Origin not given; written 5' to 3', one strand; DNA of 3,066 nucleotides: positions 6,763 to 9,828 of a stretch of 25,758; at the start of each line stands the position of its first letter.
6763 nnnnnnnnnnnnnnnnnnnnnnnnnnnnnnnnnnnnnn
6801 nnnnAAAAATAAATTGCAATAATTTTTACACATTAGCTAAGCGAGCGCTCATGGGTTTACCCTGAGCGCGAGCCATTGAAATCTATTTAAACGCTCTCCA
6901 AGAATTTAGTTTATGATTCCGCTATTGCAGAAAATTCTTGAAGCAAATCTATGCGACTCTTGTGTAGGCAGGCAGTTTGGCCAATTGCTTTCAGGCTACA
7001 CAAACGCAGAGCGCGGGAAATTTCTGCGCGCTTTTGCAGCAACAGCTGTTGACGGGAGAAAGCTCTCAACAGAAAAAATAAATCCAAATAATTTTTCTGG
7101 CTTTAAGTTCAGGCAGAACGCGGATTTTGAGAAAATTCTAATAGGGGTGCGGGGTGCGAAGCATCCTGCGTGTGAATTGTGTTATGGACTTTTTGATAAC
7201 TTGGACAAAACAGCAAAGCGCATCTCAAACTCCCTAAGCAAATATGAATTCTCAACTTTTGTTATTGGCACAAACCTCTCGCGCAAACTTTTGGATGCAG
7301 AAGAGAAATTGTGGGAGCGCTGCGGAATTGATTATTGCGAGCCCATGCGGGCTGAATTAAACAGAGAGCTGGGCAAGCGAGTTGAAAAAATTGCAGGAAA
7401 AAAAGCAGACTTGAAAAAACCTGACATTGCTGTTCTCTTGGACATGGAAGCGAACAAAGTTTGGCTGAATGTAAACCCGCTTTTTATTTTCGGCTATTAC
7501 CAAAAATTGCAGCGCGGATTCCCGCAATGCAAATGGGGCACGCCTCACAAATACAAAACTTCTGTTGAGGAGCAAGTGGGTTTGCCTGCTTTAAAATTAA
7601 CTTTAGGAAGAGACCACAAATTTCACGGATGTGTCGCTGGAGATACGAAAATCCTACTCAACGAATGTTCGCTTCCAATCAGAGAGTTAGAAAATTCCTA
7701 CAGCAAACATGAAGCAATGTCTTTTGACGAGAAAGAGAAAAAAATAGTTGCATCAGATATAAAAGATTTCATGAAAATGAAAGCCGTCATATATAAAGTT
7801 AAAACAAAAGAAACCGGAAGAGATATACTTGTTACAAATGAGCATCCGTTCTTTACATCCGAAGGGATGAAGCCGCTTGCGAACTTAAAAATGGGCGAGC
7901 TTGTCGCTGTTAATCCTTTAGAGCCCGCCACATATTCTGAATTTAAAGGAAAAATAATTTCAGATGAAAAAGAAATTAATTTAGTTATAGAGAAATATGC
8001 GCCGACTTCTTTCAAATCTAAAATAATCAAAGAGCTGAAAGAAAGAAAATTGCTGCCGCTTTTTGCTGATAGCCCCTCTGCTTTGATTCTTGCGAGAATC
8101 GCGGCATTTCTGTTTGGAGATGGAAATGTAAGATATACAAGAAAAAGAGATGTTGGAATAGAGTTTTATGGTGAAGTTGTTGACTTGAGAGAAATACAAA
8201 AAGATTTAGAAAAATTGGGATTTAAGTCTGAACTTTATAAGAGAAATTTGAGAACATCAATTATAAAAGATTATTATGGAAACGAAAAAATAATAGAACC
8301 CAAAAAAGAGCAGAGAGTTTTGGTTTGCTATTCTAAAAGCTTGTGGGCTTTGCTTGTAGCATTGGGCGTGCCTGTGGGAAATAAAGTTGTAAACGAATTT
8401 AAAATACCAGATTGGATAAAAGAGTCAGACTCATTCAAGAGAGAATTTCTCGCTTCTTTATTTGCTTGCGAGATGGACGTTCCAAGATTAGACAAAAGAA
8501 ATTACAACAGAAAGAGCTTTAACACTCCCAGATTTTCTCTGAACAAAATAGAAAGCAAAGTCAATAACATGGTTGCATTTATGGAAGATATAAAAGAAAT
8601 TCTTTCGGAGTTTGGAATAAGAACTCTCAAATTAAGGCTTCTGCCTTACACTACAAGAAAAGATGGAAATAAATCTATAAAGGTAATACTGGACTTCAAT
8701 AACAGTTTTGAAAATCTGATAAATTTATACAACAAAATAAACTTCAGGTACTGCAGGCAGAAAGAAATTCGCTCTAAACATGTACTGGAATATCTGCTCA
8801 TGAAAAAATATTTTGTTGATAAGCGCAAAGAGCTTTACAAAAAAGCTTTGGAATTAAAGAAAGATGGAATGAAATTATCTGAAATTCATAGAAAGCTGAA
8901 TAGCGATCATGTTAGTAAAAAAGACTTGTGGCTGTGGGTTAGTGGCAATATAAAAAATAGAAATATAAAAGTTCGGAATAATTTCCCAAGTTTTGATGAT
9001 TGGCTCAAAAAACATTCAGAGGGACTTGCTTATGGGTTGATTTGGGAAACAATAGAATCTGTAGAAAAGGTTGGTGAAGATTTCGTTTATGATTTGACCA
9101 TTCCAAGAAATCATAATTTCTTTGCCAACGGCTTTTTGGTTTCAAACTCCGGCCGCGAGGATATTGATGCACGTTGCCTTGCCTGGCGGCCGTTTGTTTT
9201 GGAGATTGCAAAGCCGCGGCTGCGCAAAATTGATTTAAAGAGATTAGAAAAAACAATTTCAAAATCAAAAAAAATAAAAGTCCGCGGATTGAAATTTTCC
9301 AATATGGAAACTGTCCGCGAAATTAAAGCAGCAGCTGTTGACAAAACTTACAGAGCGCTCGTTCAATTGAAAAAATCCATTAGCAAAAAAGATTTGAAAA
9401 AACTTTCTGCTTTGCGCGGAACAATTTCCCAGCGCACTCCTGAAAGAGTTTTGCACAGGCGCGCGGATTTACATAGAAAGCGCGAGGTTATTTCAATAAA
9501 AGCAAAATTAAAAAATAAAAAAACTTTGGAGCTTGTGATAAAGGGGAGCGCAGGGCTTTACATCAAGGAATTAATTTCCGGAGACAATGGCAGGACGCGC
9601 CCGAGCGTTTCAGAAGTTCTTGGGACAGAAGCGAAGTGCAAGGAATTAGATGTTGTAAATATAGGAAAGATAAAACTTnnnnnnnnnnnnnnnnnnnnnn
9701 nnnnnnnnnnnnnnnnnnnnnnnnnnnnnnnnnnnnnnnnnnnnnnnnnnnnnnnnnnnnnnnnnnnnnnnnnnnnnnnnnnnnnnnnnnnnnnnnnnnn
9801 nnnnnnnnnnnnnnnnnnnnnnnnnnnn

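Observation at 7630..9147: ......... intein inserted in the catalytic motif of Pus10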

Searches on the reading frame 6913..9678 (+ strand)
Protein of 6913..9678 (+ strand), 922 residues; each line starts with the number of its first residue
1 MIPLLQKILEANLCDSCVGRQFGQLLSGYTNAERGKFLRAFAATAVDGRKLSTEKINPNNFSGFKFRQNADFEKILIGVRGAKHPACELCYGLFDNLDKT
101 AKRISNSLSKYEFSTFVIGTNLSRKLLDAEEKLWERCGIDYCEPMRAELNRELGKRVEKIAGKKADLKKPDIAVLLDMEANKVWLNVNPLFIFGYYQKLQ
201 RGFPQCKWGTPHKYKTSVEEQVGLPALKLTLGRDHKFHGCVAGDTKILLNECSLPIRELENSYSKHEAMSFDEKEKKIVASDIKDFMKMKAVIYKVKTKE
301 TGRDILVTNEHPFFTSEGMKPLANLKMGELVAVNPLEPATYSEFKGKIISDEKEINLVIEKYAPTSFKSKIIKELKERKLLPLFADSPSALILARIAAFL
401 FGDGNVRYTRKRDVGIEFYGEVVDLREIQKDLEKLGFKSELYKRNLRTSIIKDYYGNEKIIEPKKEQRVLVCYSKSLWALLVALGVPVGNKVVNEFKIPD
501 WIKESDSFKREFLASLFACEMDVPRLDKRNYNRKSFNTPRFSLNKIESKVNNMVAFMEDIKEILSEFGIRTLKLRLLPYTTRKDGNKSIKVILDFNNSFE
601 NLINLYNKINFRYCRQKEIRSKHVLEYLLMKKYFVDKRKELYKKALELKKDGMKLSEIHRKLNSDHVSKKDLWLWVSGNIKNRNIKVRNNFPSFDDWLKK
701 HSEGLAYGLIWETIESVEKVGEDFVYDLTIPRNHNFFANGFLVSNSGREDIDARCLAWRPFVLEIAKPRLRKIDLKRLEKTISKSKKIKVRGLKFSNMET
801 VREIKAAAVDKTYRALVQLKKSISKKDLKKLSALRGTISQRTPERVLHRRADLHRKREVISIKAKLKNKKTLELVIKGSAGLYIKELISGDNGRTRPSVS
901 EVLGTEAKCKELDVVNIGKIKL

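Call 4: search_protein_families(library=pfam, proteins=[window:6913-9678:+], max_evalue=0.1)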
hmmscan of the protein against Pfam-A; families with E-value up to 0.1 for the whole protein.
window:6913-9678:+ (922 aa): 5 families
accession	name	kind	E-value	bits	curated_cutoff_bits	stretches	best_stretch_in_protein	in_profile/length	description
PF21238.2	Pus10_C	-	3.5e-57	194.1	27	2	734-917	40-231/232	Pus10, C-terminal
PF22023.1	Pus10_THUMP_arc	-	1.8e-24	86.1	28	1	101-177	2-78/78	Pus10 THUMP domain, archaeal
PF14890.11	Intein_splicing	-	3.2e-18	66.4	35.8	1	249-745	4-155/155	Intein splicing domain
PF02926.22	THUMP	-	9.5e-06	26.4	20.6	1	94-186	4-82/84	THUMP domain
PF14528.11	LAGLIDADG_3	-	4.4e-05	24.1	22.5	1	392-481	3-78/82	LAGLIDADG-like domain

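Call 5: search_protein_families(library=ncbifam, proteins=[window:6913-9678:+], max_evalue=0.1)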
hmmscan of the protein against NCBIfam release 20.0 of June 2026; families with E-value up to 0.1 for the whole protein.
window:6913-9678:+ (922 aa): 9 families
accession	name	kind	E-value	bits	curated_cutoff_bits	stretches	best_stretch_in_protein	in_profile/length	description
TIGR01213.2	pseudo_Pus10arc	equivalog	7.9e-118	393.8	200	2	742-917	221-401/402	tRNA pseudouridine(54/55) synthase Pus10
NF038162.1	RtcB_rel_intein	exception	8.4e-84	282.2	1150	1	240-749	95-582/961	intein-containing RtcB family protein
NF003158.0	PRK04132.1-3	equivalog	9.8e-27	92.5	1750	2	369-773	915-1290/1437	replication factor C small subunit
NF005852.0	PRK07773.1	equivalog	1.9e-21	76.1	780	2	237-333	395-492/886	replicative DNA helicase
NF011139.0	PRK14554.1-5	equivalog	4.1e-18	65.3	428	1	11-209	19-219/360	pseudouridylate synthase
TIGR01445.1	intein_Nterm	domain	2.3e-09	38.1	24.5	1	240-315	1-83/83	intein N-terminal splicing region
NF006207.0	PRK08332.1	equivalog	5.6e-09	33.8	2400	1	713-750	1209-1246/1684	vitamin B12-dependent ribonucleotide reductase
TIGR01443.1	intein_Cterm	domain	6.2e-08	32.6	15.6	1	724-746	1-24/24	intein C-terminal splicing region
NF003280.0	PRK04270.1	equivalog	0.0006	18.7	242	1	808-912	90-185/323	RNA-guided pseudouridylation complex pseudouridine synthase subunit Cbf5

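Call 24: search_protein_representatives(protein=window:6913-9678:+)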
Query: 922 residues. Proteins with E-value up to 0.001 (for the whole library): 4136; up to 1e-10: 2039; up to 1e-30: 545. The best 150 are listed.
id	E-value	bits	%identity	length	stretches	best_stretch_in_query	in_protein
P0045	4.5e-263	891.8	46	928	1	7-917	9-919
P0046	5.1e-205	699.7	42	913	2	86-919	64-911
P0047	1.4e-195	668.4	42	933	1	65-919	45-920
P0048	1.5e-183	628.6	56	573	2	5-359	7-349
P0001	2.8e-179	614.5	49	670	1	10-669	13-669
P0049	7.2e-136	470.9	54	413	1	375-780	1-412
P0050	1.2e-133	463.6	57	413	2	2-239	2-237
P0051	4.7e-128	445.0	48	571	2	709-917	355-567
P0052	4.1e-109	382.4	34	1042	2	238-746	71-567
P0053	2.5e-101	356.6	55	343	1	589-919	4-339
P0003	5.6e-100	352.1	41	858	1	239-752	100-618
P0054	1.3e-97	344.3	51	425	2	746-917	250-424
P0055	4.5e-95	335.9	49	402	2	5-240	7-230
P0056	1.2e-93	331.2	48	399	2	12-239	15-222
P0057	2.7e-92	326.7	50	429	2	10-239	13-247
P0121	3.8e-62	227.0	37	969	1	239-751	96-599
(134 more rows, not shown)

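Call 30: list_cluster_members(proteins=[P0121, P0045, P0046, P0047, P0048, P0051, P0050, P0049, P0053, window:6913-9678:+])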
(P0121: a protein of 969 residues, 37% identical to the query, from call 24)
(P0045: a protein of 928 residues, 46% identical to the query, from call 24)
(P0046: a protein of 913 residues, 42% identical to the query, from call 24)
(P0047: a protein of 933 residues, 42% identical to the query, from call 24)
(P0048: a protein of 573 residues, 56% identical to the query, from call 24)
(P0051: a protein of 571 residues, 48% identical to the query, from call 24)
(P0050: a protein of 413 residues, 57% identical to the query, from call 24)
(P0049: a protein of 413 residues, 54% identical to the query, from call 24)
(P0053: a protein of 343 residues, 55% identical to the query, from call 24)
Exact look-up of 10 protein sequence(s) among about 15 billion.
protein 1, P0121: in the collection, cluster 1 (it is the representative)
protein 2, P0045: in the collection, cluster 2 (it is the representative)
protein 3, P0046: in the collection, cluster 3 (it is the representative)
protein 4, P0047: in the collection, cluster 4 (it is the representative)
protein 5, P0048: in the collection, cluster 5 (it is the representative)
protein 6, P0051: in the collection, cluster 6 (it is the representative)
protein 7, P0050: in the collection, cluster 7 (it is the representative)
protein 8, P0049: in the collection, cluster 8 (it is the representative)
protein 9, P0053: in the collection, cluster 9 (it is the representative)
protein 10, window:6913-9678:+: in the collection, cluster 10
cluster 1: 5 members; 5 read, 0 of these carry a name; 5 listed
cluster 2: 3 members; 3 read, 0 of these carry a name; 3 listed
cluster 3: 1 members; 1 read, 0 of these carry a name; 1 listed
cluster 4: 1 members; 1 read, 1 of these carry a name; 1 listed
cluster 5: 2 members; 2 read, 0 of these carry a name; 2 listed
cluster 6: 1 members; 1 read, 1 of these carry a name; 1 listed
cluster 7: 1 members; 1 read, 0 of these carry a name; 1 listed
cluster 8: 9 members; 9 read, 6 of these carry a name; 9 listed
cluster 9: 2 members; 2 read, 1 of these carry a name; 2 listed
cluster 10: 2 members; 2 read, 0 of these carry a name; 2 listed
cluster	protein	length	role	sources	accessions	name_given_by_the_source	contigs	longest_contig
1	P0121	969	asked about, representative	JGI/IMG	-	-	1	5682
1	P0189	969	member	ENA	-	-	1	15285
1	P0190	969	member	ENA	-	-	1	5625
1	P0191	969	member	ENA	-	-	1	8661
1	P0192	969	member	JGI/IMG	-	-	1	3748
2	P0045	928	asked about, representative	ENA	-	-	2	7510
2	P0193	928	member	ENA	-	-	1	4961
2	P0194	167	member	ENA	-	-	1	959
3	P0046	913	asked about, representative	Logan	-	-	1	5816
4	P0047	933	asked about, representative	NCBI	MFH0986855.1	MAG: tRNA pseudouridine(54/55) synthase Pus10 [Candidatus Micrarchaeota archaeon]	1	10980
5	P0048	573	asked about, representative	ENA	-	-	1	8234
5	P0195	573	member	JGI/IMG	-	-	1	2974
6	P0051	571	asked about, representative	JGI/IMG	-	tRNA U54 and U55 pseudouridine synthase Pus10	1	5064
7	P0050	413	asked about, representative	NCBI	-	-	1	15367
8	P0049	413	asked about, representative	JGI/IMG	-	-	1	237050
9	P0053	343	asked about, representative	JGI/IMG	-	-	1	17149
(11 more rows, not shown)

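Call 32: find_encoding_contigs(protein=window:6913-9678:+, flank=1000, max_places=3)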
Protein window:6913-9678:+ (922 aa): no gene with exactly this product is on record in the collection.

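Call 50: find_homologous_proteins(query=P0121, max_evalue=1e-30)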
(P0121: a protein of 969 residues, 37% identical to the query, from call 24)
Query P0121 (969 aa): 1093 proteins with E <= 1e-30 among 8000 candidates; the best 120 are listed.
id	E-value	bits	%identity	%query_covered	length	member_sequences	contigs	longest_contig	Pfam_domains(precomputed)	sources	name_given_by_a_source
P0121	0.0e+0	2186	100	100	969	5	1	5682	PF01139.23,PF14890.12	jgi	-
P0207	0.0e+0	1954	89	100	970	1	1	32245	PF01139.23,PF14528.12,PF14890.12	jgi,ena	-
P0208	0.0e+0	1264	48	92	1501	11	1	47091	PF01139.23,PF14890.12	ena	-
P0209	0.0e+0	1257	48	92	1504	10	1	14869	PF01139.23,PF14890.12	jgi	-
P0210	0.0e+0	1242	46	92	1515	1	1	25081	PF01139.23,PF14890.12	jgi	jgi:tRNA-splicing ligase RtcB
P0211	0.0e+0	1242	46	79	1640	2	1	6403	PF01139.23,PF13366.13,PF14528.12,PF01079.26,PF14890.12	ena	-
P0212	0.0e+0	1239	57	100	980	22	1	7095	PF01139.23,PF14890.12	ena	-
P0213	0.0e+0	1238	46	92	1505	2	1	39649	PF01139.23,PF14890.12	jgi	-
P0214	0.0e+0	1226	44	99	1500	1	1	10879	PF01139.23,PF14528.12,PF14890.12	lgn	-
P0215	0.0e+0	1225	44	92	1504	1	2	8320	PF01139.23,PF14890.12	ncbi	-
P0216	0.0e+0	1225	56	100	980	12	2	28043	PF01139.23,PF14890.12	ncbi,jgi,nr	ncbi:RNA-splicing ligase RtcB [bacterium (Candidatus Gribaldobacteria) CG10_big_fil_rev_8_21_14_0_10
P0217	0.0e+0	1218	56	100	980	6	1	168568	PF01139.23,PF14890.12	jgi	jgi:tRNA-splicing ligase RtcB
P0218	0.0e+0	1217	57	100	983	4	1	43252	PF01139.23,PF14890.12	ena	-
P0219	0.0e+0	1217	56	100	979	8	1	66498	PF01139.23,PF14528.12,PF14890.12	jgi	jgi:tRNA-splicing ligase RtcB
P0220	0.0e+0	1214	44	92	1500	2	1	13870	PF01139.23,PF14890.12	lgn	-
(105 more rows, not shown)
